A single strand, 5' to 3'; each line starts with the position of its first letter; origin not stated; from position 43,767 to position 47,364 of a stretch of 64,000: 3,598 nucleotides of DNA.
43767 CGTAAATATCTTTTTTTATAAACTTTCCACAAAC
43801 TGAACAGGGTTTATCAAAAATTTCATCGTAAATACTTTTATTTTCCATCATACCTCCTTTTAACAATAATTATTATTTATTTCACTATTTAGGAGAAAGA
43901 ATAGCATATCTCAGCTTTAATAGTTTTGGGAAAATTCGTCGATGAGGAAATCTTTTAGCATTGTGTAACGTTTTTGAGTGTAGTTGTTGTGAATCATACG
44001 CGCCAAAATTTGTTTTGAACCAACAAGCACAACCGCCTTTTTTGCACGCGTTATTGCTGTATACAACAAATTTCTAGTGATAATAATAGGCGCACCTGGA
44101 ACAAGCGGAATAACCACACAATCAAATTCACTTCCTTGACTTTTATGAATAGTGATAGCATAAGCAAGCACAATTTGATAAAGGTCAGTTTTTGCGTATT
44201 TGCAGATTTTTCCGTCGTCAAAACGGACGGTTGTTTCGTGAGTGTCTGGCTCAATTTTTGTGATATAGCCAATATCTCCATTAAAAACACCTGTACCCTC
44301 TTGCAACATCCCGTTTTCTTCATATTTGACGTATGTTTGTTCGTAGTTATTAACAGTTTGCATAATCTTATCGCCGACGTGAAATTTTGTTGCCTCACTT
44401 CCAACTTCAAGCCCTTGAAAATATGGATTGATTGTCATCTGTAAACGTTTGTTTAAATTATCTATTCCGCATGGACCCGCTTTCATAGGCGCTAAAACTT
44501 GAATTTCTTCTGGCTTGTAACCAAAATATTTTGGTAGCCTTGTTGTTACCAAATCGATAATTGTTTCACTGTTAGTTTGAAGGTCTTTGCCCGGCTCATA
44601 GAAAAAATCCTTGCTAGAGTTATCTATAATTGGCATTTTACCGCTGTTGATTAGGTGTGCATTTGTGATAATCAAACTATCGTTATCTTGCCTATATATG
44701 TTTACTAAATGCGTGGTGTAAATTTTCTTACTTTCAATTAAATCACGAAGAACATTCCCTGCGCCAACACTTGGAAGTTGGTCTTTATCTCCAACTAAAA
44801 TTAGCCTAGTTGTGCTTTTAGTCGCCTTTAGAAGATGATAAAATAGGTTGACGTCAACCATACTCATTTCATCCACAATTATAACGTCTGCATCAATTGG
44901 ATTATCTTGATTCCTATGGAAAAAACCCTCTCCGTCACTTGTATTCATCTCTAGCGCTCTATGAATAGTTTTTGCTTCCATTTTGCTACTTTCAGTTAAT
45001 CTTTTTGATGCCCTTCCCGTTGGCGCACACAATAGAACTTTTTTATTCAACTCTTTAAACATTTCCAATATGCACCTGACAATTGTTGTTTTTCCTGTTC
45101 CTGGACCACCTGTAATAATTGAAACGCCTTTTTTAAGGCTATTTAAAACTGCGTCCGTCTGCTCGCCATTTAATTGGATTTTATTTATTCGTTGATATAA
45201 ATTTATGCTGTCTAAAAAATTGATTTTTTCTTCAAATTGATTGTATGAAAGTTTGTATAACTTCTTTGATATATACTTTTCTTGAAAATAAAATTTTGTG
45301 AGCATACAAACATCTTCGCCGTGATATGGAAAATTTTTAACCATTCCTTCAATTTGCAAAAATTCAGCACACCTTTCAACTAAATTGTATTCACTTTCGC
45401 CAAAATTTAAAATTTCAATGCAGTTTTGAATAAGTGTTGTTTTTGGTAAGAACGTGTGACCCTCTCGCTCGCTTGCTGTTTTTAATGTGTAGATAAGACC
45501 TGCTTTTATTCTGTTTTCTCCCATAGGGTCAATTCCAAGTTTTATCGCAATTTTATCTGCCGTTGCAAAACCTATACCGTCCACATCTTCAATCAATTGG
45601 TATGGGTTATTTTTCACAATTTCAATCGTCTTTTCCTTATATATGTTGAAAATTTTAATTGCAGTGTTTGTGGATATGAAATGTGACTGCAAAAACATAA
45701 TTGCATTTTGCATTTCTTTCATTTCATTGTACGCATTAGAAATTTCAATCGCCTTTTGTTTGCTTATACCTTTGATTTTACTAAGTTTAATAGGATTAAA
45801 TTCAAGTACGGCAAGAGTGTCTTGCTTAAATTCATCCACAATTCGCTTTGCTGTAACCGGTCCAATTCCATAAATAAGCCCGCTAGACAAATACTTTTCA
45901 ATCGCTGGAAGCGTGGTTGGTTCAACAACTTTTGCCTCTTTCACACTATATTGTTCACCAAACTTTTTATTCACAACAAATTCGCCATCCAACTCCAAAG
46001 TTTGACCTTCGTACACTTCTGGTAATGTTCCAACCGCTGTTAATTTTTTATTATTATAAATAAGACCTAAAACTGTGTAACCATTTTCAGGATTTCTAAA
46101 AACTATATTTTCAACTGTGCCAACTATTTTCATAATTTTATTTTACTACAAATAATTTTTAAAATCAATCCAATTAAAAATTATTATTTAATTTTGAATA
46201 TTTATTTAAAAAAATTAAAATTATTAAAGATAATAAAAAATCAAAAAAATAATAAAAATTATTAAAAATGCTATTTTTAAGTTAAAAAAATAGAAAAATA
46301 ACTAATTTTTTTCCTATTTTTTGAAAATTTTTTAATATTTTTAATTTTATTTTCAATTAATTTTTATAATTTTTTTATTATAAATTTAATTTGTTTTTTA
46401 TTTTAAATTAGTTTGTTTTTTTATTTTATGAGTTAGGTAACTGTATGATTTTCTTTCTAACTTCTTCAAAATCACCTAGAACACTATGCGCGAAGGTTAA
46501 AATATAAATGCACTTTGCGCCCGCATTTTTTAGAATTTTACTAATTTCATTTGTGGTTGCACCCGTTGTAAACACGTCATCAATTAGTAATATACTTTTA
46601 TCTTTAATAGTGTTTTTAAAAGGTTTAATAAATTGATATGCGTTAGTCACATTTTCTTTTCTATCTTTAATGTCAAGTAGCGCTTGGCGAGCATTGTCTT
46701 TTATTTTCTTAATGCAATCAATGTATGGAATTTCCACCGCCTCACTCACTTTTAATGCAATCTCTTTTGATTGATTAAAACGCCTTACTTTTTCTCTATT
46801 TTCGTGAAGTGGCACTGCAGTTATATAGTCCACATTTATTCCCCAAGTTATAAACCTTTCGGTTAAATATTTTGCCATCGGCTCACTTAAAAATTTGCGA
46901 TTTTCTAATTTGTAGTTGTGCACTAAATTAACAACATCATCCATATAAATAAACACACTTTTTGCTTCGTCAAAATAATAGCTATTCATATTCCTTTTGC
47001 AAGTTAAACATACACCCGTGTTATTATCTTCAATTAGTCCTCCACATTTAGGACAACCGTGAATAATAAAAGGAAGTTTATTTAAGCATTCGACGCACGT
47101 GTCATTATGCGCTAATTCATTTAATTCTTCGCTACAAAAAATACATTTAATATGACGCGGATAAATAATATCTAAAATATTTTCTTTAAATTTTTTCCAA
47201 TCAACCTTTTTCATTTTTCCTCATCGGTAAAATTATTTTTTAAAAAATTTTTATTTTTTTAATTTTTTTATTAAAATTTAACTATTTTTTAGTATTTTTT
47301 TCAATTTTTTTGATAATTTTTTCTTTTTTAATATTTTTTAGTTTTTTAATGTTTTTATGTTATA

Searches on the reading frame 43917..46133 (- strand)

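Call 3: search_protein_families(library=pfam, proteins=[window:43917-46133:-], max_evalue=1)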
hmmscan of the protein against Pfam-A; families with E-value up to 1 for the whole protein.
window:43917-46133:- (738 aa): 36 families (the best 25 are shown)
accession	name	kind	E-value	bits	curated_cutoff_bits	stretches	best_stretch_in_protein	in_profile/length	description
PF13245.12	AAA_19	-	6.8e-45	153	25.1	1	325-457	1-133/134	AAA domain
PF13604.12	AAA_30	-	2.5e-42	145.2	27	1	320-501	1-174/191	AAA domain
PF14490.11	HHH_RecD2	-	1.5e-37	127.8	27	2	137-228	1-92/92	ATP-dependent RecD2 DNA helicase HHH domain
PF23139.1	OB_YrrC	-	5.9e-20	71.4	27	1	2-72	3-76/76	ATP-dependent DNA helicase YrrC, OB-fold domain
PF18335.7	SH3_13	-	8.3e-19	67.6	41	1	560-638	1-65/65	ATP-dependent RecD-like DNA helicase SH3 domain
PF13538.12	UvrD_C_2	-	3.1e-18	65.8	27.4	1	656-704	1-52/52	UvrD-like helicase C-terminal domain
PF01443.25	Viral_helicase1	-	3.3e-14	53.7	21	2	339-475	2-120/228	Viral superfamily 1 RNA helicase core domain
PF13086.12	AAA_11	-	1.8e-13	51.3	27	2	320-378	1-67/257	AAA domain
PF14520.12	HHH_5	-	3.1e-06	28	27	1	89-131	9-51/57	Helix-hairpin-helix domain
PF05127.21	NAT10_TcmA_helicase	-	8.2e-06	26.2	22.7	1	339-440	1-115/176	RNA cytidine acetyltransferase NAT10/TcmA, helicase domain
PF13401.12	AAA_22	-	8.7e-06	26.5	27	1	335-450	5-124/130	AAA domain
PF05970.20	PIF1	-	9.5e-06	25.8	25.9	1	333-438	20-126/223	PIF1-like helicase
PF09848.15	SLFN-g3_helicase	-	0.00017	21.4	24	1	336-422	2-87/354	Schlafen group 3, DNA/RNA helicase domain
PF00580.27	UvrD-helicase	-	0.00024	21.3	23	1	321-384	1-66/271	UvrD/REP helicase N-terminal domain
PF13087.12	AAA_12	-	0.00038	20.5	27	1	594-707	87-194/195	AAA domain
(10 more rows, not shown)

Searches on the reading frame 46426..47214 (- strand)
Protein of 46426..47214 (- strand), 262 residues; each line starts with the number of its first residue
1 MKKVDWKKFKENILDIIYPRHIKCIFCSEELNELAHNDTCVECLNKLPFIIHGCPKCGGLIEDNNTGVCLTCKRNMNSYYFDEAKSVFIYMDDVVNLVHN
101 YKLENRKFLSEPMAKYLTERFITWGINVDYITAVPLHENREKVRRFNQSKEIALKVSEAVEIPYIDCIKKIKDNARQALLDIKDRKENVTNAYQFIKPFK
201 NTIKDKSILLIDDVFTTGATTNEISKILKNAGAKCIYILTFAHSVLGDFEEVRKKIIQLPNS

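Call 3: search_protein_families(library=pfam, proteins=[window:46426-47214:-], max_evalue=1)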
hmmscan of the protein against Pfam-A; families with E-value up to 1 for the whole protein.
window:46426-47214:- (262 aa): 11 families
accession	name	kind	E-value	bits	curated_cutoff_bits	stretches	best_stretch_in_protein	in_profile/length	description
PF00156.33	Pribosyltran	-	3.9e-07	30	26.3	1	198-242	80-124/158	Phosphoribosyl transferase domain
PF18912.6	DZR_2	-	9.4e-07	29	27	1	13-72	1-55/56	Double zinc ribbon domain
PF15610.12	PRTase_3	-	0.0023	17.8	28.7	1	169-242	100-174/264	PRTase ComF-like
PF17915.7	zf_Rg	-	0.0082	16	25.5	1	52-76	8-32/49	Reverse gyrase zinc finger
PF14681.12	UPRTase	-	0.01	15.8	27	1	185-239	100-156/206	Uracil phosphoribosyltransferase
PF03302.18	VSP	-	0.012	15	31.4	1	24-85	256-316/397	Giardia variant-specific surface protein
PF24390.1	PRTase-CE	-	0.04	14.2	27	1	104-244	24-149/253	PRTase-CE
PF15609.12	PRTase_2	-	0.053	13.5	28.8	1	203-234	117-148/188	Phosphoribosyl transferase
PF12773.13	DZR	-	0.07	13.8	27.3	1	24-72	1-44/45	Double zinc ribbon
PF00931.28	NB-ARC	-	0.12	12.1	23.5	1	168-240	63-134/248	NB-ARC domain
PF07191.17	Zn_ribbon_6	-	0.34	11.4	25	0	20-47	15-42/67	Double zinc ribbon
